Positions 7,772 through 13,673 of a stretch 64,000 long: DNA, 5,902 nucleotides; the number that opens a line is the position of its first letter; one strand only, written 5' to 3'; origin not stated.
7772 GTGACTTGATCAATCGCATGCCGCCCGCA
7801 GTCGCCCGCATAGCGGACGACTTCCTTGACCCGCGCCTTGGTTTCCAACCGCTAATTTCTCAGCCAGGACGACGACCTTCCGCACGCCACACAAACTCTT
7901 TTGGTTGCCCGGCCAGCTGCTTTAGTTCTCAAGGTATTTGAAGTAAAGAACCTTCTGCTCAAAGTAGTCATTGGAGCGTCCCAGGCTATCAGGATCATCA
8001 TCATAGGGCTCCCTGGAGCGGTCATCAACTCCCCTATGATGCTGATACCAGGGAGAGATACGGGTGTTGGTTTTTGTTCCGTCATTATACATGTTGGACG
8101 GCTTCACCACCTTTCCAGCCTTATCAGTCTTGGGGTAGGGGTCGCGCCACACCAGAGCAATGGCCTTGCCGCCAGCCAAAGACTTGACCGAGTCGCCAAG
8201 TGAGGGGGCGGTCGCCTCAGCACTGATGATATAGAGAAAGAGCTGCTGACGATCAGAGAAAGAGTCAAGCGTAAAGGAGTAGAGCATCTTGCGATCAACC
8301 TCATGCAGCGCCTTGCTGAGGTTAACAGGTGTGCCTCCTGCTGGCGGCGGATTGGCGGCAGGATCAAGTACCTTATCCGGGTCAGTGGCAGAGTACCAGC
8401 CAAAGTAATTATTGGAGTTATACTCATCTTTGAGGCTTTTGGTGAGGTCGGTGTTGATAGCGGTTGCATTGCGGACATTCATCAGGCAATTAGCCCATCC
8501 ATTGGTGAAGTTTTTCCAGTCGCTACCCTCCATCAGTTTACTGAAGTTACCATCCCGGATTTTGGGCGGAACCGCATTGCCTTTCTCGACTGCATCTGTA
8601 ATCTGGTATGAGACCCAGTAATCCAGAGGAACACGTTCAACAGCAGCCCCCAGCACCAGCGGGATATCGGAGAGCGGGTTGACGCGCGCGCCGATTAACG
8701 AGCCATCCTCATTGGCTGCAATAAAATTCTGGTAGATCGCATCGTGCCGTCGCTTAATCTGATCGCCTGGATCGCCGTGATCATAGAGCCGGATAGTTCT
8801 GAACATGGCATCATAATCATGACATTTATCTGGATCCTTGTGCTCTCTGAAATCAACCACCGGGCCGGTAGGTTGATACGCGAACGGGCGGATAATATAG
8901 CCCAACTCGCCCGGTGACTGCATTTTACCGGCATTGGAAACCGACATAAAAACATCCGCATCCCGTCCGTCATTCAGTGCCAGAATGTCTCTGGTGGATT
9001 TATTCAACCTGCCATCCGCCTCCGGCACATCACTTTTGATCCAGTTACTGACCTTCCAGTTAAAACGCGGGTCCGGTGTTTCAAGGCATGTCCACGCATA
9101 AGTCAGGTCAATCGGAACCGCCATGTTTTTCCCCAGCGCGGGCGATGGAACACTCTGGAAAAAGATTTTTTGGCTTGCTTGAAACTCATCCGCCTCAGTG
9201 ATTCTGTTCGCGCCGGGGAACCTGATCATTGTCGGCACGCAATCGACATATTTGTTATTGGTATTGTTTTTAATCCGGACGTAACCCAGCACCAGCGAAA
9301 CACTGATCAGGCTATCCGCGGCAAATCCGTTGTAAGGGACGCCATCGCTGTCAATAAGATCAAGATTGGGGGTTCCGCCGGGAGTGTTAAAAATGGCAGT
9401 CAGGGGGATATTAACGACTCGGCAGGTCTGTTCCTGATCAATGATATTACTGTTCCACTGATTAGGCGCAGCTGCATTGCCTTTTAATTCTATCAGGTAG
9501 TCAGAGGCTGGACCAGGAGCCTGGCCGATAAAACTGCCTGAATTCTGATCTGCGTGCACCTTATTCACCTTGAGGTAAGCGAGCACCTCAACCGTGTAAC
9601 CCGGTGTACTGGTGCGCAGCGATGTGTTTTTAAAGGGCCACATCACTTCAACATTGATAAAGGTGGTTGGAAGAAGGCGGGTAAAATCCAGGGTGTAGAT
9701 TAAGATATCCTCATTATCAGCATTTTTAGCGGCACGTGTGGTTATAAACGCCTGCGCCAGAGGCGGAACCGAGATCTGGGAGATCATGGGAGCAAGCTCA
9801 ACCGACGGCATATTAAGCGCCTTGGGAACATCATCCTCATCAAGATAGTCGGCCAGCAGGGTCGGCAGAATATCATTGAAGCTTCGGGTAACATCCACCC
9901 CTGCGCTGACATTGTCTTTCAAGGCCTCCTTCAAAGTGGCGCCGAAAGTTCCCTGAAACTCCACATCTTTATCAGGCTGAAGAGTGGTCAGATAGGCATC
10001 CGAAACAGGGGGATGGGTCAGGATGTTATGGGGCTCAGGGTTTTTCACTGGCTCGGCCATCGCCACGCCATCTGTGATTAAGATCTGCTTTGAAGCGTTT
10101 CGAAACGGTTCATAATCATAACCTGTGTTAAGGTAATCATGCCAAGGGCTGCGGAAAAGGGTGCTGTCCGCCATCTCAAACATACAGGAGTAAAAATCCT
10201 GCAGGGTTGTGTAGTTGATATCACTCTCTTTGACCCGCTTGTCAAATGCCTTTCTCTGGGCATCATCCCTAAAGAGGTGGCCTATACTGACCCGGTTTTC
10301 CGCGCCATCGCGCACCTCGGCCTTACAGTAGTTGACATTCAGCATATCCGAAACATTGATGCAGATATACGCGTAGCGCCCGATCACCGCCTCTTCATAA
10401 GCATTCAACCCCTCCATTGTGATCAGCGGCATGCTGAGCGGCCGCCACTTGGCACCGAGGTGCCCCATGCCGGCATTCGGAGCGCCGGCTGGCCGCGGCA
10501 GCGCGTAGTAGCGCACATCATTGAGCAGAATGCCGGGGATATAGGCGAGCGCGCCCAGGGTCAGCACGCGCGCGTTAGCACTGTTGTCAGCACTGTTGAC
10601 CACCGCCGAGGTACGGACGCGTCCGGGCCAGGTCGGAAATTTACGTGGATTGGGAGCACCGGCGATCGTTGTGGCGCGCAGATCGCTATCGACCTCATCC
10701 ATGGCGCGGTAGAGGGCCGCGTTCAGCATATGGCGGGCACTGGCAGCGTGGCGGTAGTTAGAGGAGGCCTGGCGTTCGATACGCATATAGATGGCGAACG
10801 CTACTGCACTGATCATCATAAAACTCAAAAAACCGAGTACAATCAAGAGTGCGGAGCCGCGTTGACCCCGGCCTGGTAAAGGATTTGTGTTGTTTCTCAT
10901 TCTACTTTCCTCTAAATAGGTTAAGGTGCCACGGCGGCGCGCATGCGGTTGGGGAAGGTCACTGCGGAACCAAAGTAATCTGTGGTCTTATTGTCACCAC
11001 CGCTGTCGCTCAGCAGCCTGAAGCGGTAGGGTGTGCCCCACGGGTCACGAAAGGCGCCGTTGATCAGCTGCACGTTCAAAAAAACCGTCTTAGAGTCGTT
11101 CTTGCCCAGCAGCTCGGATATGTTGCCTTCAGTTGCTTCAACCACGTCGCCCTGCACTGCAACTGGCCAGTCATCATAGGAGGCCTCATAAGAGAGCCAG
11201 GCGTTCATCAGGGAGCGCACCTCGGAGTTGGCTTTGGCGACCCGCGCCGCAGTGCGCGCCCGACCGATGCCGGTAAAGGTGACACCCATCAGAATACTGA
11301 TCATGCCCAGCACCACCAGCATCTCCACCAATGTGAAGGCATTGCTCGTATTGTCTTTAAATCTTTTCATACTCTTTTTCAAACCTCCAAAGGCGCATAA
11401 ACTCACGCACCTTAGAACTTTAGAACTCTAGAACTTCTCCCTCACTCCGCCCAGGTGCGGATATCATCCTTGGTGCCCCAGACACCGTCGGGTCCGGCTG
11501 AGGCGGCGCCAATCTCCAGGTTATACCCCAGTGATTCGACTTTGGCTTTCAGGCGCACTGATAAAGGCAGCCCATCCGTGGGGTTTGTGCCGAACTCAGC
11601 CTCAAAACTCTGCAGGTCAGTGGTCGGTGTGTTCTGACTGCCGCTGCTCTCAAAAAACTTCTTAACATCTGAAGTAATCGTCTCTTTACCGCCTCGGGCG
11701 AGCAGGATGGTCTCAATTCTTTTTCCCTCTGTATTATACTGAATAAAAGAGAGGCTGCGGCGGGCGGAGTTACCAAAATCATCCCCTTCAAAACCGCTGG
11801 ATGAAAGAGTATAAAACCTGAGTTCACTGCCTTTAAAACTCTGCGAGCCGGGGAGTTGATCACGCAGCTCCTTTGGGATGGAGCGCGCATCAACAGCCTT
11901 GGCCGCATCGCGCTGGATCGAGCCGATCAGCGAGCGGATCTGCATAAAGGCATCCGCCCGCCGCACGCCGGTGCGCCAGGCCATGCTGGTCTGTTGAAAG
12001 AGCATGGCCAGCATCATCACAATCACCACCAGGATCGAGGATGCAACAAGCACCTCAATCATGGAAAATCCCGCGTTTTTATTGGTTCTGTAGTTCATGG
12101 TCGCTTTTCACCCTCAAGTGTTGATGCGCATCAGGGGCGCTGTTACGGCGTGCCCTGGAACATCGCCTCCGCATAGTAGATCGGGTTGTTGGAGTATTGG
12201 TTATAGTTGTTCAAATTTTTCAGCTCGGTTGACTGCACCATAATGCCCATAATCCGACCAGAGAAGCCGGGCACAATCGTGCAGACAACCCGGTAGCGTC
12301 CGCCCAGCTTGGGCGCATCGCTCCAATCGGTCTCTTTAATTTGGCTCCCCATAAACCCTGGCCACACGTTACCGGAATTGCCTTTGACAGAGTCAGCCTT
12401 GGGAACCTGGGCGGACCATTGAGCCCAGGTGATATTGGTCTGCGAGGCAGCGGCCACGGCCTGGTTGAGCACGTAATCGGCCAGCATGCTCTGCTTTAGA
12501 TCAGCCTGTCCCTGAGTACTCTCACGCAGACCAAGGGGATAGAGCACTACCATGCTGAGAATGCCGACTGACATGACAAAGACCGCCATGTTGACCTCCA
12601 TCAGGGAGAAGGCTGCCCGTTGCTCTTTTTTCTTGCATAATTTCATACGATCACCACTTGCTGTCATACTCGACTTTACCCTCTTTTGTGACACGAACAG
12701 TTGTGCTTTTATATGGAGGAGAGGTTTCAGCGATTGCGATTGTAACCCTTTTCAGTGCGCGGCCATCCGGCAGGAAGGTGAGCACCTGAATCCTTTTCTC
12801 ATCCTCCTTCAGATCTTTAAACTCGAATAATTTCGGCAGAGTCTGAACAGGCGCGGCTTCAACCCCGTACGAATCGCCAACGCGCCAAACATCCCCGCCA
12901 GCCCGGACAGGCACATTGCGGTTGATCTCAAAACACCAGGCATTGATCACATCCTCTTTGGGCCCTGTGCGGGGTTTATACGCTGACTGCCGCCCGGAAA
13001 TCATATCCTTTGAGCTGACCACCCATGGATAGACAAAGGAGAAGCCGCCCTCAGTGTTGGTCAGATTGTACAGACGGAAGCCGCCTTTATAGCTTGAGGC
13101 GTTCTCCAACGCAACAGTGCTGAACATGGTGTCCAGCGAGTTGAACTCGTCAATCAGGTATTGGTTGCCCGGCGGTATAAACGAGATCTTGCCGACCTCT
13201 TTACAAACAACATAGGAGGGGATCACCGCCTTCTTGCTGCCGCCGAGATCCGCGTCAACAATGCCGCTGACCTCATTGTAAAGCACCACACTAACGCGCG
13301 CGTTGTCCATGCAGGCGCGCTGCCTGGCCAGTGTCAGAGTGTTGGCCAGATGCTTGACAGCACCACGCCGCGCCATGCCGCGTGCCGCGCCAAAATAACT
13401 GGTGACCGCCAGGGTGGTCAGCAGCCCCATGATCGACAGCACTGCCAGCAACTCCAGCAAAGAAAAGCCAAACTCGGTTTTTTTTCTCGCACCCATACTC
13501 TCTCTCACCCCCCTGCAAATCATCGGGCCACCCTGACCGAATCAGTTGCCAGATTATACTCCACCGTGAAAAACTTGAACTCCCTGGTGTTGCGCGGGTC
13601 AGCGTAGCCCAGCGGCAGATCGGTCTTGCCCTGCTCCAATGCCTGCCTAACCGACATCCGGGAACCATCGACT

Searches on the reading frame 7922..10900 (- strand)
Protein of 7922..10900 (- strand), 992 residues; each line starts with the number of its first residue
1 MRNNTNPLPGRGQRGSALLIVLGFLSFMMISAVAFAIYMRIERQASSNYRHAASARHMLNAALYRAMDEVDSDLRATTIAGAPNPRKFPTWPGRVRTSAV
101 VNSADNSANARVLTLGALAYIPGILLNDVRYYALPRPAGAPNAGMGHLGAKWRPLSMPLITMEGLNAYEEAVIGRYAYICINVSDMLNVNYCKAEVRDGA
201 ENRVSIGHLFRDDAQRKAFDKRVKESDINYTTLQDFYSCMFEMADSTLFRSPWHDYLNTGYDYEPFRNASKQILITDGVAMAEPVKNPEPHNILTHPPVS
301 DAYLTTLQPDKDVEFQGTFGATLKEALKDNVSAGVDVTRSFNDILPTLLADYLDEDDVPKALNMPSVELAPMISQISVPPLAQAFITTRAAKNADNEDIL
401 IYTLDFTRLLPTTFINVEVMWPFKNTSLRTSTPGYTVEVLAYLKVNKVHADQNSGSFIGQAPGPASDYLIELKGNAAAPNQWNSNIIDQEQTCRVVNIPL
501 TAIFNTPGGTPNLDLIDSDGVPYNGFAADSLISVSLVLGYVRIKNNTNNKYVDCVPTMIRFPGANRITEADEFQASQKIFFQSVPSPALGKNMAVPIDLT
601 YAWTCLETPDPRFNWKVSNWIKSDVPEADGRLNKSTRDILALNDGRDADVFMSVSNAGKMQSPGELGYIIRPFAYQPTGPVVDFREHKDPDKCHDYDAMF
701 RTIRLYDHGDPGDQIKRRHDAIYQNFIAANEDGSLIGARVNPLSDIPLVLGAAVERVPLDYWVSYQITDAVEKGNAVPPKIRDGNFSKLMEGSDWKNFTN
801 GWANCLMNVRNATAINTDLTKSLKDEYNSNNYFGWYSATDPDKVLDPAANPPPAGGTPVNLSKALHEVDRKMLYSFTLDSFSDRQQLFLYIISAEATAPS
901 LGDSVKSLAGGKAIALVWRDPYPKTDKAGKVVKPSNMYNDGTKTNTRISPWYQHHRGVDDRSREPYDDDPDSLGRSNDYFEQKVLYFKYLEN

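Call 7: search_protein_families(library=ncbifam, proteins=[window:7922-10900:-])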
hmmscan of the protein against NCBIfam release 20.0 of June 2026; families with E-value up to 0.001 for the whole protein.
window:7922-10900:- (992 aa): 2 families
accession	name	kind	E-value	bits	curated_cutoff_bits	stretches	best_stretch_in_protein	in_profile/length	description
NF037980.1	T2SS_GspK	equivalog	0.0001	22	130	1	13-76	1-64/307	type II secretion system minor pseudopilin GspK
TIGR02600.1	Verru_Chthon_A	subfamily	0.00031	18.8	332.3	1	15-97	1-78/1296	Verru_Chthon cassette protein A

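Call 10: find_encoding_contigs(protein=window:7922-10900:-, flank=10000, max_places=6)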
Protein window:7922-10900:- (992 aa): no gene with exactly this product is on record in the collection.

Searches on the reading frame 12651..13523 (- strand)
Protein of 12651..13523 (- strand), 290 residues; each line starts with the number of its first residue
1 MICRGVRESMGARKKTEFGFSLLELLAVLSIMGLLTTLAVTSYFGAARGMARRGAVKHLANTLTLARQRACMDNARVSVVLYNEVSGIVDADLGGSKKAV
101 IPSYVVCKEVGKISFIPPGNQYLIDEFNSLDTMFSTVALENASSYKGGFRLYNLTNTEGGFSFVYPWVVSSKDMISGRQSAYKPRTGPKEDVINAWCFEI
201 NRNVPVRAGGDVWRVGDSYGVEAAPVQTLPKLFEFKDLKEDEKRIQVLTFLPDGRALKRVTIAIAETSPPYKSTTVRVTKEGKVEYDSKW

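Call 50: search_protein_families(library=ncbifam, proteins=[window:12651-13523:-], max_evalue=0.00001)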
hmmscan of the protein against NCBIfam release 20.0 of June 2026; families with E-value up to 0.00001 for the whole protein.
window:12651-13523:- (290 aa): 1 family
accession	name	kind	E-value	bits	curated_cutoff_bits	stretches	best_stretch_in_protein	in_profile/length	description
TIGR01708.2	typeII_sec_gspH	equivalog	2.1e-09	37.6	80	1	19-79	3-63/169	type II secretion system minor pseudopilin GspH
